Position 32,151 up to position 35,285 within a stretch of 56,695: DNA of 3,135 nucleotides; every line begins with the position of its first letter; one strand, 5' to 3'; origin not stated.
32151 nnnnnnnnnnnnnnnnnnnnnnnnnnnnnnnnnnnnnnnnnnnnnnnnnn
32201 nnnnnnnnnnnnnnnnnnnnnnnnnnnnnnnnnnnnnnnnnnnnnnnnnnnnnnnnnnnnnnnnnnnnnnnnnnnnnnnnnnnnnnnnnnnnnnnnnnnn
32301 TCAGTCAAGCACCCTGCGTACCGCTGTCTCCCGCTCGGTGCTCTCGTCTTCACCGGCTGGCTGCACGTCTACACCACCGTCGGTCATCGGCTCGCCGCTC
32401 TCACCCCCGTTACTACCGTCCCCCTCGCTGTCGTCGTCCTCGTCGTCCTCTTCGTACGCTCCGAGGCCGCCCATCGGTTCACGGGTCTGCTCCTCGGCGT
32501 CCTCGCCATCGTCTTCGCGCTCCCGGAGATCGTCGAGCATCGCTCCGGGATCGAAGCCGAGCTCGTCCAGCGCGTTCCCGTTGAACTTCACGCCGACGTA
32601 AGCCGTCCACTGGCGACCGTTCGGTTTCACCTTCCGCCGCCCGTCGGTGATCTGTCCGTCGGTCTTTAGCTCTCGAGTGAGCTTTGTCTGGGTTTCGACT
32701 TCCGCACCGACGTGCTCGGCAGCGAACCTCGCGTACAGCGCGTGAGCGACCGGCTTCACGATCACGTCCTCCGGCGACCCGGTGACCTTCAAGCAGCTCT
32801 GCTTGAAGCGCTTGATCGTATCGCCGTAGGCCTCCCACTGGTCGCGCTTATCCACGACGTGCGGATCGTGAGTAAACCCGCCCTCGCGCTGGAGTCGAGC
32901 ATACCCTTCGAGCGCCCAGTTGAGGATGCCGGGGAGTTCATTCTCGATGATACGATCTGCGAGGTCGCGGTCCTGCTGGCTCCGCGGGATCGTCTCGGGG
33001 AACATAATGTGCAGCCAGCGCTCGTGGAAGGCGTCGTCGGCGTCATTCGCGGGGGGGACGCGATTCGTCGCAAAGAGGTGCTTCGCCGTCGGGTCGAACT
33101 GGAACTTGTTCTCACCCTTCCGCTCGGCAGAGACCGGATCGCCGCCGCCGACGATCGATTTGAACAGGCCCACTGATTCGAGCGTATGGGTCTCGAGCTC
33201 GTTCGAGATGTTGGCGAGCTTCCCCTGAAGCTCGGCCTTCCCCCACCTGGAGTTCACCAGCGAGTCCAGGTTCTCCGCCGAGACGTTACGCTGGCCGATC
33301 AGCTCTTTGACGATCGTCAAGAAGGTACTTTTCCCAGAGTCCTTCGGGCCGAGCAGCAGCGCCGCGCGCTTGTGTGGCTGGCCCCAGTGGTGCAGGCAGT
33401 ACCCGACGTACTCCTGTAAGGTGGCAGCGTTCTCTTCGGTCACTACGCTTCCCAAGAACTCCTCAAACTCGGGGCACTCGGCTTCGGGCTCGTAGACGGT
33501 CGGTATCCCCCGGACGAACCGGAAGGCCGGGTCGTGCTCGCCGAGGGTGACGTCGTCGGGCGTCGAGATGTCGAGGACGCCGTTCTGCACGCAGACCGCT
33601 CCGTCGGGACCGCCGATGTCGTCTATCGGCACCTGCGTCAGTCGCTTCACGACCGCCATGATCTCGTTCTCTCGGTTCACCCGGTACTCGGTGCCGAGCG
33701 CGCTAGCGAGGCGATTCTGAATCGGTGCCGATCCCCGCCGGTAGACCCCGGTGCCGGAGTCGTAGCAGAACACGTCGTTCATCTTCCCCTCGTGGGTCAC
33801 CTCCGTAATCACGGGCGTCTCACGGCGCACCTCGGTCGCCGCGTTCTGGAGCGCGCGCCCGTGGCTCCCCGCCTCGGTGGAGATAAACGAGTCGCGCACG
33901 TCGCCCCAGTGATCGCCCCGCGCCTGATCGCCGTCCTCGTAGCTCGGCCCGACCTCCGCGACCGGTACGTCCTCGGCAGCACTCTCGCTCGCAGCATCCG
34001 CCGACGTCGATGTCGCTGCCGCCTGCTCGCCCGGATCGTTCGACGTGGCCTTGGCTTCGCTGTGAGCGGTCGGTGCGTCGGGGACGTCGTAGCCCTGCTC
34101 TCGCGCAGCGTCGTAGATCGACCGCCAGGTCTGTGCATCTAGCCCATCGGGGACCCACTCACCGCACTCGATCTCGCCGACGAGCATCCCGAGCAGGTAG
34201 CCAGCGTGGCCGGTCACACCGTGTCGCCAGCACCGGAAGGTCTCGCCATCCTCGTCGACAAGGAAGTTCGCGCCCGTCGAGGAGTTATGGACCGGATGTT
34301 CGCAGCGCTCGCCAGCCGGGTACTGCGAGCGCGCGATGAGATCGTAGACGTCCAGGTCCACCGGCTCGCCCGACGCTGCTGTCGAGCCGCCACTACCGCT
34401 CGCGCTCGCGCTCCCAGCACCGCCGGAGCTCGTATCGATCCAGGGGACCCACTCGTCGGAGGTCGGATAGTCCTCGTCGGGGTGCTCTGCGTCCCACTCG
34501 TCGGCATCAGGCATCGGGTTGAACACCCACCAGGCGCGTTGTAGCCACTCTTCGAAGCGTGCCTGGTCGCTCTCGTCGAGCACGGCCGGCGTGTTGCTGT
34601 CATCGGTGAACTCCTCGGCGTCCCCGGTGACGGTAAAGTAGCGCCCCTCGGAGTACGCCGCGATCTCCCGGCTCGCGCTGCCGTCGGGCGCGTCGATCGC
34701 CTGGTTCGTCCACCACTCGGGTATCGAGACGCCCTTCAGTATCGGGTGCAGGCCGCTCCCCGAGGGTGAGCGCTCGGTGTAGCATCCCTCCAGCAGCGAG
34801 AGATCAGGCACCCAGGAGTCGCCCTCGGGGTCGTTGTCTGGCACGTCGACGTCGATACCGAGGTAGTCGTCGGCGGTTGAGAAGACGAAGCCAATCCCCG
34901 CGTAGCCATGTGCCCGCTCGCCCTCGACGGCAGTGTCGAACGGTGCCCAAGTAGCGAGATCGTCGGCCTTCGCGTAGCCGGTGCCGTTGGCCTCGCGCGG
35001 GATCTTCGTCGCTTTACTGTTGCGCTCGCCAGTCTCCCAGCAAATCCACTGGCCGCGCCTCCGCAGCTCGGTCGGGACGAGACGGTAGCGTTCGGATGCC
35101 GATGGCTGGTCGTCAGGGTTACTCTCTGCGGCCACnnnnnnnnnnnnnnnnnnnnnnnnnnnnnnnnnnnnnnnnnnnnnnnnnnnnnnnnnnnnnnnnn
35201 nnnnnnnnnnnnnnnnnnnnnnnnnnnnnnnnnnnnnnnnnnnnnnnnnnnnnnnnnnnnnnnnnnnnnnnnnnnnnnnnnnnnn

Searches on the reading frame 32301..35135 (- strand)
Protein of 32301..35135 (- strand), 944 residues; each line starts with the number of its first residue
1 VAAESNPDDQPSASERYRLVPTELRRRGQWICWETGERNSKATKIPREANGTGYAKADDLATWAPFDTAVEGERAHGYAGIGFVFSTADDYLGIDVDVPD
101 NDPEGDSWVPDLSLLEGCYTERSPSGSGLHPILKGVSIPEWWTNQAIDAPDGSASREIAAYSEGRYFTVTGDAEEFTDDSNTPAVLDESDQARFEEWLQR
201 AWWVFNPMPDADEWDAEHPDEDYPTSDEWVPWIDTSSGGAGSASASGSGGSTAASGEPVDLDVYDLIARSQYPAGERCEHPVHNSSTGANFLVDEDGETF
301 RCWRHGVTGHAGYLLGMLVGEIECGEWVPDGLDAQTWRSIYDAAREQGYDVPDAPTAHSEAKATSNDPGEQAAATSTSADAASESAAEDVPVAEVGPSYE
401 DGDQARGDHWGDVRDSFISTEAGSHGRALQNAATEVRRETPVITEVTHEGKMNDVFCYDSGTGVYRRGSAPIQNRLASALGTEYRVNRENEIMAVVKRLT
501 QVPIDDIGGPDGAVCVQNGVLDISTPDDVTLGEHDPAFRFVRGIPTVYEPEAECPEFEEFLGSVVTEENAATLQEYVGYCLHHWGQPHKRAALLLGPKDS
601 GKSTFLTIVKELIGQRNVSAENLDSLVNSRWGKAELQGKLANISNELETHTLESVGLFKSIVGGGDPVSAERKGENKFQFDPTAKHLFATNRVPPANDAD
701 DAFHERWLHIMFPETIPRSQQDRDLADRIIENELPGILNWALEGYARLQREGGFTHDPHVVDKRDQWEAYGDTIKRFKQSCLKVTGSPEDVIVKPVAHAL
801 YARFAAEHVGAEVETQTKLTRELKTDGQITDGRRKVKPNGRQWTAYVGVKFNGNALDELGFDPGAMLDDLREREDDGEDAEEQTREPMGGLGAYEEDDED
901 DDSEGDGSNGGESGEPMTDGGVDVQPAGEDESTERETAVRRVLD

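Call 49: search_protein_families(library=pfam, proteins=[window:32301-35135:-], max_evalue=0.1)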
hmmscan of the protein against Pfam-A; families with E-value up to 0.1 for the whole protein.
window:32301-35135:- (944 aa): 3 families
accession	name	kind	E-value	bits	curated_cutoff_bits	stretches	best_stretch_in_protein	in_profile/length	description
PF19263.5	DUF5906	-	8.7e-20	71.9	27.6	1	594-701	1-111/114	Family of unknown function (DUF5906)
PF08706.16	D5_N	-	5.6e-11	43.4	22.4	1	487-564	66-143/145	D5 N terminal like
PF13555.12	AAA_29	-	0.059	13.6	27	0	586-606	19-39/61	P-loop containing region of AAA domain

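Call 50: search_protein_families(library=phrogs, proteins=[window:32301-35135:-], max_evalue=0.01)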
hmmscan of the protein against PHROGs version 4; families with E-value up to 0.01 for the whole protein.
window:32301-35135:- (944 aa): 14 families
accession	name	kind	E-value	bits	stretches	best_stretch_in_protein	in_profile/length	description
phrog_1829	-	DNA, RNA and nucleotide metabolism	9.2e-87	292.9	2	490-850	404-754/772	DNA primase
phrog_1156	-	DNA, RNA and nucleotide metabolism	3.4e-68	232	1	44-861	37-835/855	DNA primase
phrog_6088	-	DNA, RNA and nucleotide metabolism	4.4e-68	231.4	1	367-853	309-765/772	DNA primase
phrog_864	-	DNA, RNA and nucleotide metabolism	7.5e-64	217.7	1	433-850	215-624/1064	DNA primase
phrog_2478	-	DNA, RNA and nucleotide metabolism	1.1e-38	134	1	496-829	491-824/854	DNA polymerase/primase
phrog_13901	-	DNA, RNA and nucleotide metabolism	3.3e-37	129.5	1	15-190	6-177/341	DNA primase/helicase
phrog_16213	-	DNA, RNA and nucleotide metabolism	1e-31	111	1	462-786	262-588/732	DNA primase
phrog_7601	-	unknown function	7.4e-24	85.6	1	593-837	24-262/289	-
phrog_3022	-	DNA, RNA and nucleotide metabolism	7.8e-24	85.1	1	16-188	5-178/788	DNA primase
phrog_1883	-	DNA, RNA and nucleotide metabolism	2e-14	53.9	1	595-785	497-691/756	DNA helicase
phrog_16950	-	DNA, RNA and nucleotide metabolism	1.8e-12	47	1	493-805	461-786/843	DNA primase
phrog_8643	-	DNA, RNA and nucleotide metabolism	3e-11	44.4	1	16-173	33-170/179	DNA polymerase/primase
phrog_15962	-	DNA, RNA and nucleotide metabolism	6.2e-06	25.7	1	18-173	29-187/835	DNA primase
phrog_35045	-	DNA, RNA and nucleotide metabolism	0.008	15.4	0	58-132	51-127/826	DNA primase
